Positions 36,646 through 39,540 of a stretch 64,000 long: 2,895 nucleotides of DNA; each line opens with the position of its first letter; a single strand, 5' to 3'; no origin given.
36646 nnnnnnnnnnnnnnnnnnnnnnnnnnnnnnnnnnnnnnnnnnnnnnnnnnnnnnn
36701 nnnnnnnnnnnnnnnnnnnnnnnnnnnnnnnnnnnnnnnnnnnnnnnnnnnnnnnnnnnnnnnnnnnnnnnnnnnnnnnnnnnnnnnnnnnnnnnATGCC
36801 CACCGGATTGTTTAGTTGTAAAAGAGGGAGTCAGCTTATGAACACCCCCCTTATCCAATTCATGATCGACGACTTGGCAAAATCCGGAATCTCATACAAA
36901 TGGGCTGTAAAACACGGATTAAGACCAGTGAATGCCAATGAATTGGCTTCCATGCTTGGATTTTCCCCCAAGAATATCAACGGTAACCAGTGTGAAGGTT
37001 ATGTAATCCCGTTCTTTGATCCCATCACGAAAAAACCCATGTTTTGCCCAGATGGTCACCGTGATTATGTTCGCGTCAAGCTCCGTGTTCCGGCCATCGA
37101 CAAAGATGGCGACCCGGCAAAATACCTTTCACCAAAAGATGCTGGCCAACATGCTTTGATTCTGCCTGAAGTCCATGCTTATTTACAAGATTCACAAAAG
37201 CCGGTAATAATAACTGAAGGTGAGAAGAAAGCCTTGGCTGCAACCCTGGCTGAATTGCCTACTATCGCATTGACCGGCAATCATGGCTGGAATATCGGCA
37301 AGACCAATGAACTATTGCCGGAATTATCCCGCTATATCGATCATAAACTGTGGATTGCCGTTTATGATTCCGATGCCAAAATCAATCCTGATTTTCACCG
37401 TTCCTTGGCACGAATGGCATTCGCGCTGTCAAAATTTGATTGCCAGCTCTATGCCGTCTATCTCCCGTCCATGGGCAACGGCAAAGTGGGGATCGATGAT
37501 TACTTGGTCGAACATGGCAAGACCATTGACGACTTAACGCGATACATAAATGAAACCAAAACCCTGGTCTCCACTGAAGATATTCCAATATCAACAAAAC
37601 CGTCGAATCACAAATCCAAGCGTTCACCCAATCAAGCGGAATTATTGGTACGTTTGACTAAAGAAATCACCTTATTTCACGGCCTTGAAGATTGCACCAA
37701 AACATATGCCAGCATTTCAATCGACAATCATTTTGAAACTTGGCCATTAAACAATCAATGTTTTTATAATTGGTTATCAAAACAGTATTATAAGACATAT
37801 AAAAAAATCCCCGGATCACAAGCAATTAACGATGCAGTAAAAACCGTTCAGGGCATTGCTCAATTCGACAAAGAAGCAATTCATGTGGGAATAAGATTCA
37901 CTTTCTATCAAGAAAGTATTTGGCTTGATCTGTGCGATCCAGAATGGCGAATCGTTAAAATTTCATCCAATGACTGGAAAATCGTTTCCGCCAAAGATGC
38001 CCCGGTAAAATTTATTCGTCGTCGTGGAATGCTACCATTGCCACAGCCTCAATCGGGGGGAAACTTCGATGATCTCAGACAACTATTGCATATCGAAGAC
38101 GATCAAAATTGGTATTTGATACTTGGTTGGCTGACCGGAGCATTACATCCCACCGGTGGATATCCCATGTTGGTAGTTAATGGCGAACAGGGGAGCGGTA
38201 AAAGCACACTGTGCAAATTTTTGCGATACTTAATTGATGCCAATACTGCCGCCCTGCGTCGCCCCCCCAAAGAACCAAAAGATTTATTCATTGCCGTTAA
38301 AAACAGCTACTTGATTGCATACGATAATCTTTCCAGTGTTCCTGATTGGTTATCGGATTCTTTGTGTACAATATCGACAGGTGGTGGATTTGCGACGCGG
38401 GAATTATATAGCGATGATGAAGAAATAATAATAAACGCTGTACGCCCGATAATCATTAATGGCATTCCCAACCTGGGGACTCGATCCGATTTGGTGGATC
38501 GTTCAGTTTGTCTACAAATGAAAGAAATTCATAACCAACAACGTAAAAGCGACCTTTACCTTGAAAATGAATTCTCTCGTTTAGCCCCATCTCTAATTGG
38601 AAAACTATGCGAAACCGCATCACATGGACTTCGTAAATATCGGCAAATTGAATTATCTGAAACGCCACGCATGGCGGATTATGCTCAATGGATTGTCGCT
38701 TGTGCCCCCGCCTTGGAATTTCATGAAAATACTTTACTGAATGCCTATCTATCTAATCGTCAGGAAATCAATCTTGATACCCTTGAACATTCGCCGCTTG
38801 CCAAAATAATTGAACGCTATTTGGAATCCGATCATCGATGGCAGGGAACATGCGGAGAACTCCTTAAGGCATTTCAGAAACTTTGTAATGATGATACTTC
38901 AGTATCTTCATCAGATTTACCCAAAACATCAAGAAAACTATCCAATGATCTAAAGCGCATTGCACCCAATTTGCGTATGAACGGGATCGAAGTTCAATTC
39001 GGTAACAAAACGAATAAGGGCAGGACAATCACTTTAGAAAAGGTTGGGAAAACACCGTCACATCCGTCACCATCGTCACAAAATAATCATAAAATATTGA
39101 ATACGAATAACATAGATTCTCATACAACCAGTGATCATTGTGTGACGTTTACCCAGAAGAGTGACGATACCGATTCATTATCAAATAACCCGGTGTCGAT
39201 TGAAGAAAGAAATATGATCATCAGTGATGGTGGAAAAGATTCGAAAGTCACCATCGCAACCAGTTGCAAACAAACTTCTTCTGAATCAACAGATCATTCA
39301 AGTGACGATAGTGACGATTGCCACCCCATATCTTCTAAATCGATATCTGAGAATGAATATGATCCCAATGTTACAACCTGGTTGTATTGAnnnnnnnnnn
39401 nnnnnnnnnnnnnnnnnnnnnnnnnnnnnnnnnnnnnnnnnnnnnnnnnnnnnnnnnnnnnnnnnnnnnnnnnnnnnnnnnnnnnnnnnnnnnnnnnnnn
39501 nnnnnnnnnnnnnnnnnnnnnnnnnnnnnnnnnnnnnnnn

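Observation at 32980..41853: About 8.8-kb PICI/satellite-like integrative element inserted in tRNA-Gln, bounded by perfect 52-bp direct repeats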

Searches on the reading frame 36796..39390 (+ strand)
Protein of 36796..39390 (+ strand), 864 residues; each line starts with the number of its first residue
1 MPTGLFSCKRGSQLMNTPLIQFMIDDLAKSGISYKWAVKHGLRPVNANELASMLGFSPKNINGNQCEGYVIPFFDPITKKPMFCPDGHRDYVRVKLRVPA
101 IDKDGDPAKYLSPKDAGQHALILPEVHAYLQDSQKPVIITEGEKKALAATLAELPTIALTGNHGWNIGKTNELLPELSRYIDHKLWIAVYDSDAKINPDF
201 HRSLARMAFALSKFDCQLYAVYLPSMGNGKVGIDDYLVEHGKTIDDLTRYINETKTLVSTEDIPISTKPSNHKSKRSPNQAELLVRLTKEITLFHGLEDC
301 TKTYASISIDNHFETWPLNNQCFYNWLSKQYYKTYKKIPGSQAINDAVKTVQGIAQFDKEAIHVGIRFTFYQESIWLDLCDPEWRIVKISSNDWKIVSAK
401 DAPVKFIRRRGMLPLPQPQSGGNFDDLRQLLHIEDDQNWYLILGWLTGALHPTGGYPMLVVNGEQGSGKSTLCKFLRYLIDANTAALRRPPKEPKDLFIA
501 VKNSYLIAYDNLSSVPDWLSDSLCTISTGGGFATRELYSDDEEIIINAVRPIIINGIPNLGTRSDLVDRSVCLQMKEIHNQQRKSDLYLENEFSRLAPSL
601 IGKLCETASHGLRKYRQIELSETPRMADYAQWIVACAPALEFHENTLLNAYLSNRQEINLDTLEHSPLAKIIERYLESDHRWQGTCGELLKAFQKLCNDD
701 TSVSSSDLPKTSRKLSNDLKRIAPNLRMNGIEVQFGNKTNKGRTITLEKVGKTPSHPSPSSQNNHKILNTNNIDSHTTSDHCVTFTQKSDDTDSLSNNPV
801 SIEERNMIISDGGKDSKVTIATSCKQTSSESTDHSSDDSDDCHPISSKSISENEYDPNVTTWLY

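Call 6: search_protein_families(library=pfam, proteins=[window:36796-39390:+], max_evalue=0.01)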
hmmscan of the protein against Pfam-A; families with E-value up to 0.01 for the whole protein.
window:36796-39390:+ (864 aa): 3 families
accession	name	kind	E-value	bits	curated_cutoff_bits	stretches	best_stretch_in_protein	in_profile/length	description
PF12965.13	DUF3854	-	1.1e-13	51.7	23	1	130-243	6-129/130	Domain of unknown function (DUF3854)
PF13401.12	AAA_22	-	0.0041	17.9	27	0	458-503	7-56/130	AAA domain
PF13191.12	AAA_16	-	0.0072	17.3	32.6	0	449-484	15-53/167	AAA ATPase domain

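Call 7: search_protein_families(library=phrogs, proteins=[window:36796-39390:+], max_evalue=0.01)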
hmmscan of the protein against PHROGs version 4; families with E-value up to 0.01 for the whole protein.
window:36796-39390:+ (864 aa): 1 family
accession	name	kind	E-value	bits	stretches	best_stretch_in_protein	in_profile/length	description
phrog_849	-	DNA, RNA and nucleotide metabolism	0.00091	19.3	1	81-164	188-271/435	DNA primase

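Call 9: search_protein_families(library=padloc, proteins=[window:36796-39390:+], max_evalue=0.01)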
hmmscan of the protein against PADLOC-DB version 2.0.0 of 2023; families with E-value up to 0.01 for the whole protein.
window:36796-39390:+ (864 aa): 0 families

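Call 16: find_homologous_proteins(query=window:36796-39390:+)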
Query window:36796-39390:+ (864 aa): 187 proteins with E <= 0.001 among 8000 candidates; the best 120 are listed.
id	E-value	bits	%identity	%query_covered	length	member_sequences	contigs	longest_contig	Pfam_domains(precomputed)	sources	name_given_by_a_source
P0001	0.0e+0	1984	100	98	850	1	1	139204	PF12965.14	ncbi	-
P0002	5.1e-134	466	37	85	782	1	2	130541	PF12965.14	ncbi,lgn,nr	ncbi:MAG: hypothetical protein QOD28_1116 [Acidobacteriota bacterium]|nr:hypothetical protein [Acido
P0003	2.6e-133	464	38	80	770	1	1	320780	PF12965.14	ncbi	ncbi:MAG: DUF3854 domain-containing protein [Pyrinomonadaceae bacterium]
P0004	3.6e-133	464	39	81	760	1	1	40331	PF12965.14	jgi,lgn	jgi:hypothetical protein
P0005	1.8e-132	461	38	84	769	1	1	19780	PF12965.14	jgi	jgi:hypothetical protein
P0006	2.2e-132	461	37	84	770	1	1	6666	PF12965.14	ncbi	ncbi:MAG: DUF3854 domain-containing protein [Pyrinomonadaceae bacterium]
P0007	7.8e-132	459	37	84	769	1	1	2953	PF12965.14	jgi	jgi:hypothetical protein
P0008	1.8e-131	458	37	85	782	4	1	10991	PF12965.14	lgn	-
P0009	1.2e-130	455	37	84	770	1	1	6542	PF12965.14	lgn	-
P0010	1.9e-128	448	35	87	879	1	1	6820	PF12965.14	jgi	jgi:hypothetical protein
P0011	2.1e-128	448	45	56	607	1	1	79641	-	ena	-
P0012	2.8e-127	444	42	61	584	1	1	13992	-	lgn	-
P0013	1.1e-126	442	40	62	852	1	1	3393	-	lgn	-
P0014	1.4e-125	439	36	72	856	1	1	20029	-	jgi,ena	jgi:hypothetical protein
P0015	1.4e-125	439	41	63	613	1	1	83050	-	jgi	jgi:hypothetical protein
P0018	2.8e-124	434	34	89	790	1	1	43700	PF12965.14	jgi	-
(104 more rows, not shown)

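Call 17: find_encoding_contigs(protein=P0001, flank=10000, max_places=5)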
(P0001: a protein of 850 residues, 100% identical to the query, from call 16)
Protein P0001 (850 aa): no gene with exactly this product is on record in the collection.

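Call 18: find_encoding_contigs(protein=P0003, flank=10000, max_places=3)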
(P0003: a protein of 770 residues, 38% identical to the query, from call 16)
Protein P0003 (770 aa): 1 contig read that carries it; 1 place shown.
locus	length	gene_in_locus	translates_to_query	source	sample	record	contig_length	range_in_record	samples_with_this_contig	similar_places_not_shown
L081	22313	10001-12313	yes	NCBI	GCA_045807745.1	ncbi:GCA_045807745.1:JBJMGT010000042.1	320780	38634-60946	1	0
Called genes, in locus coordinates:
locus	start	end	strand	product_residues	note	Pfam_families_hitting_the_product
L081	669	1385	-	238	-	PF01863:YgjP-like, PF10263:SprT-like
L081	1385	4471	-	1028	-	PF04313:HSDR_N, PF04851:ResIII, PF18766:SWI2_SNF2, PF22679:T1R_D3-like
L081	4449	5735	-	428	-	PF01420:Methylase_S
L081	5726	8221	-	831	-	PF12161:HsdM_N, PF02384:N6_Mtase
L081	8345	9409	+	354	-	-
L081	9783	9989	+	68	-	PF12728:HTH_17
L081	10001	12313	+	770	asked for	PF12965:DUF3854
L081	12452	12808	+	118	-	PF20586:DUF6788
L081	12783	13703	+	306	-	-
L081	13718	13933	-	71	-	PF13443:HTH_26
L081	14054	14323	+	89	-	-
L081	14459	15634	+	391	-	PF14659:Phage_int_SAM_3, PF00589:Phage_integrase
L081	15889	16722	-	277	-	PF03781:FGE-sulfatase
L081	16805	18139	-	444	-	-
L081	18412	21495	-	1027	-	PF24885:TPR_NPHP3, PF13424:TPR_12, PF17874:TPR_MalT, PF13424:TPR_12, PF13374:TPR_10, PF13424:TPR_12, PF24885:TPR_NPHP3, PF13374:TPR_10, +10 more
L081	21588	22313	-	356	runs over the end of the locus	-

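Call 19: find_related_loci(query=window:36838-39390:+, collection=viral_contigs, flank=10000)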
Query window:36838-39390:+ (850 aa) in viral_contigs; peptide patterns used: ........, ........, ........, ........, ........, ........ (x = any residue, [..] = any of these).
13 stretches matched a pattern, but none encodes a relative of the query by tblastn (E <= 1e-3).

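Call 26: find_related_loci(query=A1, collection=viral_contigs, flank=10000)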
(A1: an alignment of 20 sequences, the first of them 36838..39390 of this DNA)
Query A1 (850 aa) in viral_contigs; peptide patterns used: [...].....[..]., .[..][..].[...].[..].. (x = any residue, [..] = any of these).
89 stretches matched a pattern; 33 encode a relative of the query (tblastn E <= 1e-3); 33 distinct loci.
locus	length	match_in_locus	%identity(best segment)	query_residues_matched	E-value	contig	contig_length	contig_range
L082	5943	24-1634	37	256-780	3e-124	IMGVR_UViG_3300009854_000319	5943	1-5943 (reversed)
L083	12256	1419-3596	34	4-731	9e-122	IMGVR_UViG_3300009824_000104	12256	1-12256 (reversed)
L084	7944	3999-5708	35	227-793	4e-110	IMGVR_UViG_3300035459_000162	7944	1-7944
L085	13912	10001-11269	41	254-681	1e-105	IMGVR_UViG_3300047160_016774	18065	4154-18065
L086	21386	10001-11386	37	264-730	4e-101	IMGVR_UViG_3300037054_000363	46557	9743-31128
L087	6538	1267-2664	37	256-727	2e-100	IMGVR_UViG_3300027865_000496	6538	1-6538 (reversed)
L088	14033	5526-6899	37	289-736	5e-94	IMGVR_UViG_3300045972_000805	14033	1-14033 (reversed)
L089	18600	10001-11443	39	265-752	2e-110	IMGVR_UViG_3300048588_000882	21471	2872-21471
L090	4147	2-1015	42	398-735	2e-83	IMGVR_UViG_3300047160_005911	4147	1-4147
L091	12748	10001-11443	33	259-744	4e-82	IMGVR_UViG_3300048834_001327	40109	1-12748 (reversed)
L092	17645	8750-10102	34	268-720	1e-81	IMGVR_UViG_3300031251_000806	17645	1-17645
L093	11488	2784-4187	33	264-730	3e-78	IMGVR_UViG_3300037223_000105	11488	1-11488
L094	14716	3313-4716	33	264-730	4e-78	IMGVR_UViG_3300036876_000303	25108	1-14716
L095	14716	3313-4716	33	264-730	4e-78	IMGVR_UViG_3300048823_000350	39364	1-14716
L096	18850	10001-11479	32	257-735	2e-76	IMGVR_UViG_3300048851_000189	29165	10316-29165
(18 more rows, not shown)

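Call 30: search_protein_families(library=pfam, proteins=[L083:86-976:+, L083:1126-1368:+, L083:4016-4366:+, L083:4363-4881:+, L083:4871-6253:+, L083:6226-6690:+, L083:6953-8311:+, L083:8740-10407:+, L083:10520-11236:-, L083:11611-12255:+], max_evalue=0.001)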
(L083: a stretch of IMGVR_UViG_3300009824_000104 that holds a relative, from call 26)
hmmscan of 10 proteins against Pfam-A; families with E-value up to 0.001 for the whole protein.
L083:86-976:+ (296 aa): 1 family
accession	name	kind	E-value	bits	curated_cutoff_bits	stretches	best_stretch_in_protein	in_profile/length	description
PF13744.12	HTH_37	-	0.00023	21.3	27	1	237-292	19-74/80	Helix-turn-helix domain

L083:1126-1368:+ (80 aa): 1 family
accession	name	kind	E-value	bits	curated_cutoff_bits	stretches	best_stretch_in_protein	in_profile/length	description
PF12728.13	HTH_17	-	2.6e-07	31.2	27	1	10-59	1-49/51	Helix-turn-helix domain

L083:4016-4366:+ (116 aa): 1 family
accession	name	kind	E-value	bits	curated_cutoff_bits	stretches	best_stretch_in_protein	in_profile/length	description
PF18563.6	TubC_N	-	5e-12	46.2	26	1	6-53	3-50/52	TubC N-terminal docking domain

L083:4363-4881:+ (172 aa): 1 family
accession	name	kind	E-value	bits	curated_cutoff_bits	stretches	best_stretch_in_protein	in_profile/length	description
PF11149.13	DUF2924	-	3.6e-33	115.1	31.2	1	16-164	4-134/135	Protein of unknown function (DUF2924)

L083:4871-6253:+ (460 aa): 3 families
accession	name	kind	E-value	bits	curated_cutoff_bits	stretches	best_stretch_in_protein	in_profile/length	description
PF00239.26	Resolvase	-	3.3e-37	128.2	23.3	1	22-174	2-145/145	Resolvase, N terminal domain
PF07508.19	Recombinase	-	5.5e-16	59.1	21.1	1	197-293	2-102/102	Recombinase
PF13408.12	Zn_ribbon_recom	-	2.8e-15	56.8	25.3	1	308-369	1-58/58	Recombinase zinc beta ribbon domain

L083:6226-6690:+ (154 aa): 0 families

L083:6953-8311:+ (452 aa): 2 families
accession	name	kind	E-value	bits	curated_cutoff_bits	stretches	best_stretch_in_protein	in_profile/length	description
PF01555.25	N6_N4_Mtase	-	8.9e-20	72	26.7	1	203-414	3-219/221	DNA methylase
PF02195.25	ParB_N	-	2.4e-06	27.9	26.3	1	27-105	7-90/95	ParB N-terminal domain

L083:8740-10407:+ (555 aa): 2 families
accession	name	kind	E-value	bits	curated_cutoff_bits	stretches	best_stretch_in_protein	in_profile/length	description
PF20441.4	TerL_nuclease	-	5.8e-46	157.4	24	1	254-539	2-282/286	Terminase large subunit, endonuclease domain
PF03354.21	TerL_ATPase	-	1.1e-27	97.4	23.7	1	67-231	1-163/178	Terminase large subunit, ATPase domain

L083:10520-11236:- (238 aa): 1 family
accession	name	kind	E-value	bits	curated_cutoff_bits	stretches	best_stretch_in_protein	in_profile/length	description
PF11994.14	DUF3489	-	2e-25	89.1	29.5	1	171-236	3-68/68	Protein of unknown function (DUF3489)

L083:11611-12255:+ (215 aa): 0 families

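Call 38: find_encoding_contigs(protein=P0002, flank=10000, max_places=2)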
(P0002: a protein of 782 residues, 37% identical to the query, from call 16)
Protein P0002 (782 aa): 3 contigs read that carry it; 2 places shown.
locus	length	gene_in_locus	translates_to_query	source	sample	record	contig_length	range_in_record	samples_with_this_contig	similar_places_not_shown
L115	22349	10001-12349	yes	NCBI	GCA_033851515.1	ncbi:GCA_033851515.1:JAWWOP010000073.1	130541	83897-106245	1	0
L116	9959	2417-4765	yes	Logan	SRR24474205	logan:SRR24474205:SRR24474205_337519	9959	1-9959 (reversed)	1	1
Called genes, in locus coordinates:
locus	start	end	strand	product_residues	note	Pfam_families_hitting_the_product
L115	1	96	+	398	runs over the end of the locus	PF13784:Fic_N, PF02661:Fic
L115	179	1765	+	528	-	PF12161:HsdM_N, PF02384:N6_Mtase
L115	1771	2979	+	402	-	PF01420:Methylase_S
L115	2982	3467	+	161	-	PF00782:DSPc (weak)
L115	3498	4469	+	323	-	PF28530:DUF8426, PF04471:Mrr_cat, PF22722:NA-iREase1 (weak)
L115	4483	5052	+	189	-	-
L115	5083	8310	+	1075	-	PF04313:HSDR_N, PF04851:ResIII, PF18766:SWI2_SNF2, PF22679:T1R_D3-like, PF11867:T1RH-like_C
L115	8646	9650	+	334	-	-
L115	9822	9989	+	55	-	PF12728:HTH_17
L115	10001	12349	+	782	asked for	PF12965:DUF3854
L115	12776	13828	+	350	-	-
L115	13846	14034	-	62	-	PF13560:HTH_31, PF01381:HTH_3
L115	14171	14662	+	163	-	-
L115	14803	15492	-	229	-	-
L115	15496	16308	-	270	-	-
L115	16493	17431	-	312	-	PF12760:Zn_ribbon_IS1595, PF12762:DDE_Tnp_IS1595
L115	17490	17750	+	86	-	-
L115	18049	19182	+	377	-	PF14659:Phage_int_SAM_3, PF00589:Phage_integrase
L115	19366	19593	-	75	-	-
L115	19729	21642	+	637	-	PF07719:TPR_2 (faint), PF14938:SNAP (faint), PF13424:TPR_12 (weak), PF00072:Response_reg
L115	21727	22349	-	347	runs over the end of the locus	PF14022:DUF4238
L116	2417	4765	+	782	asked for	PF12965:DUF3854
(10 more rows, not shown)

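Call 39: find_encoding_contigs(protein=P0004, flank=10000, max_places=2)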
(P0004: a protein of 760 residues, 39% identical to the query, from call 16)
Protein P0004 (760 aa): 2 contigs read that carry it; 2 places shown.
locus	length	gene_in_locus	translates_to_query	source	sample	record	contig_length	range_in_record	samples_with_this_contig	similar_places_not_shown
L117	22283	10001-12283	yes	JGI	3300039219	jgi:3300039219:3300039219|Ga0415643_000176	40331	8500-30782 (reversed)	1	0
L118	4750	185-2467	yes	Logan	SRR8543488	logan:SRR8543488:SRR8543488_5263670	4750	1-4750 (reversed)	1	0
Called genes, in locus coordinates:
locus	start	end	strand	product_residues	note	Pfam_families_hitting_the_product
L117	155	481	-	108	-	-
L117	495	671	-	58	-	-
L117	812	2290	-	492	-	PF13289:SIR2_2, PF18185:STALD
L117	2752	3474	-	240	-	-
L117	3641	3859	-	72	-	-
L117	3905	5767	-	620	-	PF04851:ResIII (faint), PF13604:AAA_30 (faint), PF00004:AAA (faint), PF09848:SLFN-g3_helicase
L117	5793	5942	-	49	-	-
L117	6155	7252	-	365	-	PF13432:TPR_16, PF14559:TPR_19, PF13431:TPR_17 (weak), PF00515:TPR_1 (weak), PF07719:TPR_2 (weak), PF13181:TPR_8 (weak), PF13424:TPR_12, PF13432:TPR_16, +15 more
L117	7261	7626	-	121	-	-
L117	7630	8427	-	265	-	-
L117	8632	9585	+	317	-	-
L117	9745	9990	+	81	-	PF12728:HTH_17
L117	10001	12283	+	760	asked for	PF12965:DUF3854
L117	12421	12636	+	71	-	-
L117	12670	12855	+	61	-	-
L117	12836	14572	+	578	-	PF00239:Resolvase, PF07508:Recombinase, PF13408:Zn_ribbon_recom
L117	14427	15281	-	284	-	PF02481:DNA_processg_A, PF18306:LDcluster4 (weak)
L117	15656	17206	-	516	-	-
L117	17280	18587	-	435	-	PF00005:ABC_tran, PF13304:AAA_21 (faint), PF14524:Wzt_C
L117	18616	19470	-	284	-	PF01061:ABC2_membrane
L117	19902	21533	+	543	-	PF00378:ECH_1, PF16113:ECH_2 (weak)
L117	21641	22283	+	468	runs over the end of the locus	PF05138:PaaA_PaaC (weak)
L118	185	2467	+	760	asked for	PF12965:DUF3854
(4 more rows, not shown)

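Call 40: find_encoding_contigs(protein=P0005, flank=10000, max_places=2)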
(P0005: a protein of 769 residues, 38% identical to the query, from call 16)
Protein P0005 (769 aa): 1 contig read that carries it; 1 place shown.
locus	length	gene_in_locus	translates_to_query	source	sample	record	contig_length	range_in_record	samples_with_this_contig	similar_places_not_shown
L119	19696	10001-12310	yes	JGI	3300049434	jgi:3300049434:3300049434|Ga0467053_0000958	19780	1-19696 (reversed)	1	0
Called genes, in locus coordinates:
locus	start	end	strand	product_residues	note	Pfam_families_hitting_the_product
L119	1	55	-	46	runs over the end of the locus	?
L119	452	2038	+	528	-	PF12161:HsdM_N, PF02384:N6_Mtase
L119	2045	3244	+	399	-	PF01420:Methylase_S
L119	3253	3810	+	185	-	-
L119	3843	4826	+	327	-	PF28530:DUF8426, PF04471:Mrr_cat, PF22722:NA-iREase1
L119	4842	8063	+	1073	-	PF04313:HSDR_N, PF04851:ResIII, PF18766:SWI2_SNF2, PF22679:T1R_D3-like, PF11867:T1RH-like_C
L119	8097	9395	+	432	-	-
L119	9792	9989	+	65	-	PF12728:HTH_17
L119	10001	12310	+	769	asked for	PF12965:DUF3854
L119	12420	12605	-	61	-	-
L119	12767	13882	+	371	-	-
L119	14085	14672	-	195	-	-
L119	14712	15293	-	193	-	-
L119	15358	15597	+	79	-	-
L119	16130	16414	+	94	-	-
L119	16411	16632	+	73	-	-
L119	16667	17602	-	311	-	PF11185:DUF2971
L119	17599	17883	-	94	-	PF21531:Rv2175c_wHTH, PF12728:HTH_17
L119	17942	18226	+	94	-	-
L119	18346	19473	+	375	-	PF14659:Phage_int_SAM_3, PF00589:Phage_integrase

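Call 41: find_encoding_contigs(protein=P0018, flank=10000, max_places=2)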
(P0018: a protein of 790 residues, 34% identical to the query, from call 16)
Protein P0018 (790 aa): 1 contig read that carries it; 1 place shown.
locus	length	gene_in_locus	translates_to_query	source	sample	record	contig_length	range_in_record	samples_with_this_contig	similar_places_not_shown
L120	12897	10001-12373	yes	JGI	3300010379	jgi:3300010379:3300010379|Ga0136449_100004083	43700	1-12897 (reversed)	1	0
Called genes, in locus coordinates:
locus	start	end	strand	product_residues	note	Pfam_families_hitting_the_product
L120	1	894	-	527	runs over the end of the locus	PF00263:Secretin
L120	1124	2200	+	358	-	PF00924:MS_channel_2nd, PF21082:MS_channel_3rd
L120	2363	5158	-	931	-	PF08471:Ribonuc_red_2_N, PF02867:Ribonuc_red_lgC, PF12637:TSCPD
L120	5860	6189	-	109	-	-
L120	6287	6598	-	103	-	-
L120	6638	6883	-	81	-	-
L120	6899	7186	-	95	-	-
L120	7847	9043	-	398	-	PF00589:Phage_integrase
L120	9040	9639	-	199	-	-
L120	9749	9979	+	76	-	PF12728:HTH_17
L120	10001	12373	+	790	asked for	PF12965:DUF3854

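Call 43: search_solved_structures(query=window:36838-39390:+, max_evalue=0.1)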
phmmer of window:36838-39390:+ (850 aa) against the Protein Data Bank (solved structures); distinct sequences matched with E-value up to 0.1: 0.
